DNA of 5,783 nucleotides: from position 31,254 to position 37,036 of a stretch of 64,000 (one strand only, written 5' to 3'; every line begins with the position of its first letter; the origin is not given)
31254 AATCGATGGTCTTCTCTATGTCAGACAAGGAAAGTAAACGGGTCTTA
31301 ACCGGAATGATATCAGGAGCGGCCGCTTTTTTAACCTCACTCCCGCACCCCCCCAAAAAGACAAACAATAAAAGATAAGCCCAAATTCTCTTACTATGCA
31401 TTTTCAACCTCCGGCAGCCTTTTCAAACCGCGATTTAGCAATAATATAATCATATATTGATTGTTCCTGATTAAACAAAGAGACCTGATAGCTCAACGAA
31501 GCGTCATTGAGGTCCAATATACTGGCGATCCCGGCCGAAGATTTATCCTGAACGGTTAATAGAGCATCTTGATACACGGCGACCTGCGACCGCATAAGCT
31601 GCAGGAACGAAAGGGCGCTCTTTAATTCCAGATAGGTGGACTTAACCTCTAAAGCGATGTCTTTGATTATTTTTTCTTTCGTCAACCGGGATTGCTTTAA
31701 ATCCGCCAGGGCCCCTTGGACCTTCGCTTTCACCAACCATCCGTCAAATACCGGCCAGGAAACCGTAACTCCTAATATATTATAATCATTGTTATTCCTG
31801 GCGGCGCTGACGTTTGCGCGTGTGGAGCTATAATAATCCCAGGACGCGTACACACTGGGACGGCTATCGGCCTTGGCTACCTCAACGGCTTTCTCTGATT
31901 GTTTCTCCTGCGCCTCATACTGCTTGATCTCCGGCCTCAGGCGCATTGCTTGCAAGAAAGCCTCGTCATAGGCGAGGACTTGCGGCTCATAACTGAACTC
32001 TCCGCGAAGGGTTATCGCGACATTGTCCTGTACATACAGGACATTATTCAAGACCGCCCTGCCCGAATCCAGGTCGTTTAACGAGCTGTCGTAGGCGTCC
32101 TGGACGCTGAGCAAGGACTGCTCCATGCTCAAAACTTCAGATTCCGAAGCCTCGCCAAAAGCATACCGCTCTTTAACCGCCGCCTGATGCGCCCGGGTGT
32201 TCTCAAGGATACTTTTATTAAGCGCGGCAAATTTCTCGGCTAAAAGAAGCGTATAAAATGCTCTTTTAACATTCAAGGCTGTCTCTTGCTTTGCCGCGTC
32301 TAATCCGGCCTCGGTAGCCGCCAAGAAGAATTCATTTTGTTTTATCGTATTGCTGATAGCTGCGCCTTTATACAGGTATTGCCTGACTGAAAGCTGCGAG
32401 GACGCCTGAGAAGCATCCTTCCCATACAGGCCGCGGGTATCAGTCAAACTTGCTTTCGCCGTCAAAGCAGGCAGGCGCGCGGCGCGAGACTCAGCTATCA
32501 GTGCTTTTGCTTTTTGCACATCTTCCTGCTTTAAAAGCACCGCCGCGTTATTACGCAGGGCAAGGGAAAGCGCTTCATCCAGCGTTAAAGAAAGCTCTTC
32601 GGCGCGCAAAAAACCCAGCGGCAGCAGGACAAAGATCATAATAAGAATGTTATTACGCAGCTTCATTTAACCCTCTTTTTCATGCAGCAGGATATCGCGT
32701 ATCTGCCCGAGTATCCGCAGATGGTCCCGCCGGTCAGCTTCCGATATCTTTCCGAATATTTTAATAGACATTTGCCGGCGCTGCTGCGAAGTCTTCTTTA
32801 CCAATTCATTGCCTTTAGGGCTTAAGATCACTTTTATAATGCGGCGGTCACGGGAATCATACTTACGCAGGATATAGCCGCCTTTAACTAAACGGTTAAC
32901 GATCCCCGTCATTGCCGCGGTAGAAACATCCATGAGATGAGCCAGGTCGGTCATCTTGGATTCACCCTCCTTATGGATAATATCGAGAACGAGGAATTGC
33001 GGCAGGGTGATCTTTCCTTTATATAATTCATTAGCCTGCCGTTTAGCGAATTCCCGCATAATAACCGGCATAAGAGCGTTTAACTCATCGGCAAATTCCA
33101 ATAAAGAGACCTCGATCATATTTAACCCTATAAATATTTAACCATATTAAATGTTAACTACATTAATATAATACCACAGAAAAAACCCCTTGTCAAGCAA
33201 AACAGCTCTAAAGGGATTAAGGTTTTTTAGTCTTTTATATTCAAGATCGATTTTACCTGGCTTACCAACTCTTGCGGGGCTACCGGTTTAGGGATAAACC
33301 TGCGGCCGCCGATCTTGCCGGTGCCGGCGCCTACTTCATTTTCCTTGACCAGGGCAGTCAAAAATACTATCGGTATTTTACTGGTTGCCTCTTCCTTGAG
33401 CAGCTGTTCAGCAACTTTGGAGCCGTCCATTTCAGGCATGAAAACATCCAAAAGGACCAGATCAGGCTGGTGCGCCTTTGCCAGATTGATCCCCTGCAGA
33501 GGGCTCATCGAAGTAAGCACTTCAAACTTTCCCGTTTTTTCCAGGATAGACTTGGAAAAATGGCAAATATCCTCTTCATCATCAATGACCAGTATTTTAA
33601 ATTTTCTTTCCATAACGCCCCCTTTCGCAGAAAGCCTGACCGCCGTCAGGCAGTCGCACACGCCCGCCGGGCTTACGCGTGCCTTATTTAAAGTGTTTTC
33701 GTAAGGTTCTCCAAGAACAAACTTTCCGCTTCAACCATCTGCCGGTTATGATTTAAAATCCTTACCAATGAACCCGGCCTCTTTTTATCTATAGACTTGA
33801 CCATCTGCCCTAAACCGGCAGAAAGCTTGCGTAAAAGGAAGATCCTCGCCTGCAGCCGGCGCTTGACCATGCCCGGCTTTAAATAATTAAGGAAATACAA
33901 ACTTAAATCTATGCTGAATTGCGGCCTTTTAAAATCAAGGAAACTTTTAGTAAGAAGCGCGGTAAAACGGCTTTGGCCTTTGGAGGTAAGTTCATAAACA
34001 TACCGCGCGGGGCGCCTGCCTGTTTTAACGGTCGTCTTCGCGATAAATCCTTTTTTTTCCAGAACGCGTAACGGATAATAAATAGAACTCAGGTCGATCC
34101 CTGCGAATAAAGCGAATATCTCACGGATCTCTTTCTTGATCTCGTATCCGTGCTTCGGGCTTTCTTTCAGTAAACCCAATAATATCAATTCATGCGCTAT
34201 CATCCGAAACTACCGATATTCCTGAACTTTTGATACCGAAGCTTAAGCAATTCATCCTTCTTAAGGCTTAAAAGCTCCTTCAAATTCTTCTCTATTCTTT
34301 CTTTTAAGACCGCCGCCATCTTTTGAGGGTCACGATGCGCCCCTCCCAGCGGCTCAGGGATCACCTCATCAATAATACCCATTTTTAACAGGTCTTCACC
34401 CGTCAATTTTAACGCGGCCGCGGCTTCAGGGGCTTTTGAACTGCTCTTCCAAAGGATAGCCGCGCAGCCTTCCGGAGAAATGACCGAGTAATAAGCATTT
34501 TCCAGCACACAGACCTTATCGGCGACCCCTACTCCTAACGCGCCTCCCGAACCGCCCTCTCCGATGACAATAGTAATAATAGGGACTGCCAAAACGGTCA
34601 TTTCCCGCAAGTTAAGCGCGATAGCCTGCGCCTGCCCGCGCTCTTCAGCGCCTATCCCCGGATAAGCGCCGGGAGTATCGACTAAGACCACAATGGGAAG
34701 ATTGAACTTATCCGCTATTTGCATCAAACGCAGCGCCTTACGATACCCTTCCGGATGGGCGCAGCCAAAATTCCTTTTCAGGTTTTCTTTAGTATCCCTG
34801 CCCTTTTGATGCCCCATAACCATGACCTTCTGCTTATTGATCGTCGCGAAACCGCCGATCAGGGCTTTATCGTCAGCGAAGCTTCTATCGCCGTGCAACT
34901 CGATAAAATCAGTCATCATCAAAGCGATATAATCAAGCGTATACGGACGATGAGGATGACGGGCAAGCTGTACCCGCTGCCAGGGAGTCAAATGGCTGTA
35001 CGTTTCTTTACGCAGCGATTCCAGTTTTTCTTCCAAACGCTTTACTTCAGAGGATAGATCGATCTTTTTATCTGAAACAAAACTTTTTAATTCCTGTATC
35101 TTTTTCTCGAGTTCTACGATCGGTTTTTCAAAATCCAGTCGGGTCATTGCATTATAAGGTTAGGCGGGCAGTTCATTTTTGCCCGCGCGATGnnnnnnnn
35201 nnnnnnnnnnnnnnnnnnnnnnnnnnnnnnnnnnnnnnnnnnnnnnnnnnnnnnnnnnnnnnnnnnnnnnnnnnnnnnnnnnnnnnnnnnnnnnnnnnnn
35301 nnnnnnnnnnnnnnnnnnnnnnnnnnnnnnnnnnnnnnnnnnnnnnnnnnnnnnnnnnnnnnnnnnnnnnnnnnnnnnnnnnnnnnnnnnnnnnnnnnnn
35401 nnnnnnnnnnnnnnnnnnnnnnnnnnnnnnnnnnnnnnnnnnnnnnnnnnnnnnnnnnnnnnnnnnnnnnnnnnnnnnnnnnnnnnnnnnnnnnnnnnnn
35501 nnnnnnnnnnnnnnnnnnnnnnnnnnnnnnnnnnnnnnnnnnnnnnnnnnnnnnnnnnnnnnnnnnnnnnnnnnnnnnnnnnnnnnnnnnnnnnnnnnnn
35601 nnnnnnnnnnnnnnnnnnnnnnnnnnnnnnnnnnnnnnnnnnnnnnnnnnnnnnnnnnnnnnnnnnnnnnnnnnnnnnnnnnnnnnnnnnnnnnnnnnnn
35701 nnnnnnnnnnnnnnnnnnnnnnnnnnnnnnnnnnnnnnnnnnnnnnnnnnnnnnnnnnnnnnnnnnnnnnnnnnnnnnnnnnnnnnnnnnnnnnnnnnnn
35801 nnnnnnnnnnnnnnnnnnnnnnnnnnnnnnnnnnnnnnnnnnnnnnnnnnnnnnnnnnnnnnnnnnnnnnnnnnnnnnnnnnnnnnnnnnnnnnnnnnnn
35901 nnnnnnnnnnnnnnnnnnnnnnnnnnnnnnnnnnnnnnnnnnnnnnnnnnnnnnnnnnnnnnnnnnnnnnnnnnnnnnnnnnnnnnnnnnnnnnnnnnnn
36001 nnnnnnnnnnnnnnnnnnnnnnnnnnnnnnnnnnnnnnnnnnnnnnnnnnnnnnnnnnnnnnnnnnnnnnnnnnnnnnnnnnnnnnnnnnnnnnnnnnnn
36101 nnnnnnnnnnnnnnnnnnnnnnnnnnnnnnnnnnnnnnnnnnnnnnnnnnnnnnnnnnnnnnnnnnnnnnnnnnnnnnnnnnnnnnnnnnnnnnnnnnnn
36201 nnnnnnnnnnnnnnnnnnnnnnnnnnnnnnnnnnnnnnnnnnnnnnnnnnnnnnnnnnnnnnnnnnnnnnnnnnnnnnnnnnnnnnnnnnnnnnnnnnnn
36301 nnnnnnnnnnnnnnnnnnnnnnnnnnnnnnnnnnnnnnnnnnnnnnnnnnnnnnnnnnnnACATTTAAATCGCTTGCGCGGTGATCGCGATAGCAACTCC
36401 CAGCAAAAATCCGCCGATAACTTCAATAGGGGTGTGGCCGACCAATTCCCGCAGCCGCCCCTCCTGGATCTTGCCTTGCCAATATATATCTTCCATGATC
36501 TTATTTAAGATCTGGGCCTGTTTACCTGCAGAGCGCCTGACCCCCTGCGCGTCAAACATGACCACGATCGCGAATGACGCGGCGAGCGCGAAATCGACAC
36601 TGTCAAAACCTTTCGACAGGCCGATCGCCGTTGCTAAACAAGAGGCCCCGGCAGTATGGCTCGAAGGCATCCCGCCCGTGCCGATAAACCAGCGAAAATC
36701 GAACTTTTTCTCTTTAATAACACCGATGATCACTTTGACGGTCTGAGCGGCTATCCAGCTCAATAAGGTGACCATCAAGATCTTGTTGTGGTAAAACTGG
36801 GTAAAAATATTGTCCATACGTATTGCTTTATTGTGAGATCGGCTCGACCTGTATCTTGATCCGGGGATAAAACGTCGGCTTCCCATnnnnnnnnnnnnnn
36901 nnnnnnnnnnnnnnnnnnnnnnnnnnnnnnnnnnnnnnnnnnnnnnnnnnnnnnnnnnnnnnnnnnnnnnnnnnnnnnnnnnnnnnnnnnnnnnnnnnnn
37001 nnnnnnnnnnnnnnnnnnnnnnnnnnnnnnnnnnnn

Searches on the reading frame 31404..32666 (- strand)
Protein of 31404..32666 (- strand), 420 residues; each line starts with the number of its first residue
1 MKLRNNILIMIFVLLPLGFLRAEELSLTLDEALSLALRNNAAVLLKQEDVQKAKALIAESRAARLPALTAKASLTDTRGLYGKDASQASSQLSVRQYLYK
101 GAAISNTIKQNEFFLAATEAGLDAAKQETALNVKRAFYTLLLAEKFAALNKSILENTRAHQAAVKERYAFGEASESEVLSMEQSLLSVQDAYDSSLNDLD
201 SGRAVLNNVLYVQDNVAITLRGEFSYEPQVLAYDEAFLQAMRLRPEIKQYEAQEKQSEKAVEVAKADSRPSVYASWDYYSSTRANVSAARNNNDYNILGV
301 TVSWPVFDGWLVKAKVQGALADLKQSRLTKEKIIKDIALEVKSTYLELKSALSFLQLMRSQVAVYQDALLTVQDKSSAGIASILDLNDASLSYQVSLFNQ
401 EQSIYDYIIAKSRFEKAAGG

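Call 18: search_protein_families(library=pfam, proteins=[window:31404-32666:-])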
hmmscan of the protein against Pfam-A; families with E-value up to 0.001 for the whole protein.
window:31404-32666:- (420 aa): 1 family
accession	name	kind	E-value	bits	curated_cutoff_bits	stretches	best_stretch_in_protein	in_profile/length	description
PF02321.23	OEP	-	2.1e-43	148.8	22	2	234-419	2-187/187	Outer membrane efflux protein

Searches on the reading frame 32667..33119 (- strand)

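Call 18: search_protein_families(library=pfam, proteins=[window:32667-33119:-])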
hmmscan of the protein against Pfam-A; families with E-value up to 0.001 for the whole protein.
window:32667-33119:- (150 aa): 5 families
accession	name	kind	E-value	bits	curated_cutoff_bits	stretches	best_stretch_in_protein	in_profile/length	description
PF01047.28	MarR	-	6e-15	55.3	24.6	1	37-95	1-59/59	MarR family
PF12802.13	MarR_2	-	5.8e-09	36.4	27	1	37-93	3-60/61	MarR family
PF22381.2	Staph_reg_Sar_Rot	-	8e-09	35.9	27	1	35-109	10-84/85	Transcriptional regulator SarA/Rot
PF13412.12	HTH_24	-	0.00018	21.4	21.9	0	42-83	6-47/48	Winged helix-turn-helix DNA-binding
PF13463.12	HTH_27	-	0.00045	20.9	22.2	1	41-103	5-68/68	Winged helix DNA-binding domain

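Call 21: search_protein_families(library=ncbifam, proteins=[window:32667-33119:-])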
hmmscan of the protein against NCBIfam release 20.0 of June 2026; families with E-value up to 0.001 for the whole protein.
window:32667-33119:- (150 aa): 16 families
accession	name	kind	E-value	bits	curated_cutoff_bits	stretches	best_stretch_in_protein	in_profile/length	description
NF045593.1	bilirub_TF_BilQ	equivalog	3e-11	43.2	125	1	19-141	10-132/135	bilirubin utilization transcriptional regulator BilQ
NF050133.1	TransRegFabT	equivalog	2.9e-10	40.6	200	1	37-132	27-122/138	fatty acid biosynthesis transcriptional regulator FabT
TIGR02337.1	HpaR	equivalog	9.1e-10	38.5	121.2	1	32-127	21-116/130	homoprotocatechuate degradation operon regulator HpaR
NF052438.1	TransRegRv0880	equivalog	1.2e-08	34.9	220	1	31-139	26-133/143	Rv0880 family HTH-type transcriptional regulator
NF052638.1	TransRegOhrRVib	equivalog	2.1e-08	34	200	1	36-127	34-125/141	transcriptional regulator OhrR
NF053777.1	Saro0803TransReg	equivalog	6.8e-08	32.3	200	1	36-116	34-114/140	Saro_0803 family transcriptional regulator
TIGR01889.1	Staph_reg_Sar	paralog_domain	2e-07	31.3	62.6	1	34-113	20-103/109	staphylococcal accessory regulator family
NF008565.1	PRK11512.1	equivalog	2.4e-07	30.8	240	1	33-125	34-126/144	multiple antibiotic resistance transcriptional regulator MarR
NF041230.1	BagL_FevM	exception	1e-06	28.8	230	1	36-142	37-143/145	MarR family transcriptional regulator BagL/FevM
NF008273.0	PRK11050.1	equivalog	2.4e-06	27.3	153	1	43-117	44-111/156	manganese-binding transcriptional regulator MntR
NF038251.1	AdcR_fam_Zn_TF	equivalog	7e-06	26.3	175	1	41-128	38-123/143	zinc-dependent MarR family transcriptional regulator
NF008122.0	PRK10870.1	equivalog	0.00013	21.7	157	1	57-132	75-150/176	transcriptional repressor MprA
NF047395.1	TransRegLtdR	equivalog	0.00021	21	250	1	74-130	86-144/166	transcriptional regulator LdtR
TIGR04472.1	reg_rSAM_mob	hypoth_equivalog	0.00061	19.8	240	1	46-142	38-134/141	radical SAM mobile pair system MarR family transcriptional regulator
NF053814.1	teico_TcaR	equivalog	0.00079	19.5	170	1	7-140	13-141/151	MarR family transcriptional regulator TcaR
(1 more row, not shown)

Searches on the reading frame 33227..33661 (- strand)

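Call 18: search_protein_families(library=pfam, proteins=[window:33227-33661:-])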
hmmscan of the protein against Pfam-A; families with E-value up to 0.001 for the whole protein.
window:33227-33661:- (144 aa): 1 family
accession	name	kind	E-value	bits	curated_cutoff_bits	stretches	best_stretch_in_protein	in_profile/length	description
PF00072.30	Response_reg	-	3.3e-22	79.2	30.2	1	23-136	1-110/111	Response regulator receiver domain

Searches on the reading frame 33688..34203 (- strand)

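Call 18: search_protein_families(library=pfam, proteins=[window:33688-34203:-])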
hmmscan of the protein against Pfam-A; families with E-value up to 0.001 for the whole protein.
window:33688-34203:- (171 aa): 2 families
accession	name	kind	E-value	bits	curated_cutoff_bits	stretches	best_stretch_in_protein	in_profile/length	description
PF03551.20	PadR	-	4e-16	59.2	27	1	8-81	1-74/75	Transcriptional regulator PadR-like family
PF13601.12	HTH_34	-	0.00025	21.6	27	0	39-82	29-71/80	Winged helix DNA-binding domain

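Call 21: search_protein_families(library=ncbifam, proteins=[window:33688-34203:-])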
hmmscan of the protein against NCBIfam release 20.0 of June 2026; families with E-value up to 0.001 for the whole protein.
window:33688-34203:- (171 aa): 3 families
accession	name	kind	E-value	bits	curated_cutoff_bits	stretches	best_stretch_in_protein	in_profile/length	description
TIGR03433.1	padR_acidobact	paralog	6.1e-10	39.1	101.8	1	5-81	6-82/101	PadR family transcriptional regulator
TIGR02719.1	repress_PhaQ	equivalog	1e-06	29.1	139.35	1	8-89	29-107/138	poly-beta-hydroxybutyrate-responsive repressor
TIGR04176.1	MarR_EPS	equivalog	2.3e-06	27.6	88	1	27-96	22-89/105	MarR family EPS-associated transcriptional regulator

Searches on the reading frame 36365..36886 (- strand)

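Call 18: search_protein_families(library=pfam, proteins=[window:36365-36886:-])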
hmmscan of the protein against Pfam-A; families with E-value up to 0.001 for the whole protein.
window:36365-36886:- (173 aa): 1 family
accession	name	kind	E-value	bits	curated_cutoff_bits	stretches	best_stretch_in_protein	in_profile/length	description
PF02681.20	DUF212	-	5.7e-49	165.9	26.5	1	33-166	2-126/126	Divergent PAP2 family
